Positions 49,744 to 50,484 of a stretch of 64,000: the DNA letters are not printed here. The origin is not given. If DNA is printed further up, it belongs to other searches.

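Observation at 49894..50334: Secreted 24%-cysteine protein built from CC-E/Q-P-T-C pentapeptides (keratin-associated-protein-like)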

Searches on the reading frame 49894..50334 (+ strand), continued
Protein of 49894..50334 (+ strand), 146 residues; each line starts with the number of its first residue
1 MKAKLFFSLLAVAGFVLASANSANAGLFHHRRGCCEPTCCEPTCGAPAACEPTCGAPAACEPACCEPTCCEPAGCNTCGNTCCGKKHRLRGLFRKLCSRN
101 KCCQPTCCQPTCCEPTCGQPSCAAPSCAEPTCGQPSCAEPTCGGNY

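Call 86: search_protein_families(library=pfam, alignment_id=A4, max_evalue=0.001)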
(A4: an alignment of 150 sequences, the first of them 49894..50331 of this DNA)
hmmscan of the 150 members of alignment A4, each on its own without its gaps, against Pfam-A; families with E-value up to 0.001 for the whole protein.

A. member 1, window:49894-50331:+ (146 aa): 2 families
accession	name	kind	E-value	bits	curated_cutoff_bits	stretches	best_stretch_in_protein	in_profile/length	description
PF13885.11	Keratin_B2_2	-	7.1e-17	61.4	27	2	102-142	1-41/45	Keratin, high sulfur B2 protein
PF01500.22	Keratin_B2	-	2.2e-08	34.7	28.7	0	77-143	19-84/165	Keratin, high sulfur B2 protein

B. families by the number of members that match (of 150 scanned): 4 families
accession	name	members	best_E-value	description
PF13885.11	Keratin_B2_2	21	7.1e-17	Keratin, high sulfur B2 protein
PF01500.22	Keratin_B2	5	2.2e-08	Keratin, high sulfur B2 protein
PF11493.13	TSP9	1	8.1e-05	Thylakoid soluble phosphoprotein TSP9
PF05887.16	Trypan_PARP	1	0.00017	Procyclic acidic repetitive protein (PARP)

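Call 87: search_protein_families(library=ncbifam, alignment_id=A4, max_evalue=0.001)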
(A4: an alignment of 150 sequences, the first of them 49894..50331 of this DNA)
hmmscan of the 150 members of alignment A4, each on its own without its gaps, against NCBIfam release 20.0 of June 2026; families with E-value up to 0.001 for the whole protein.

A. member 1, window:49894-50331:+ (146 aa): 0 families

B. families by the number of members that match (of 150 scanned): 0 families
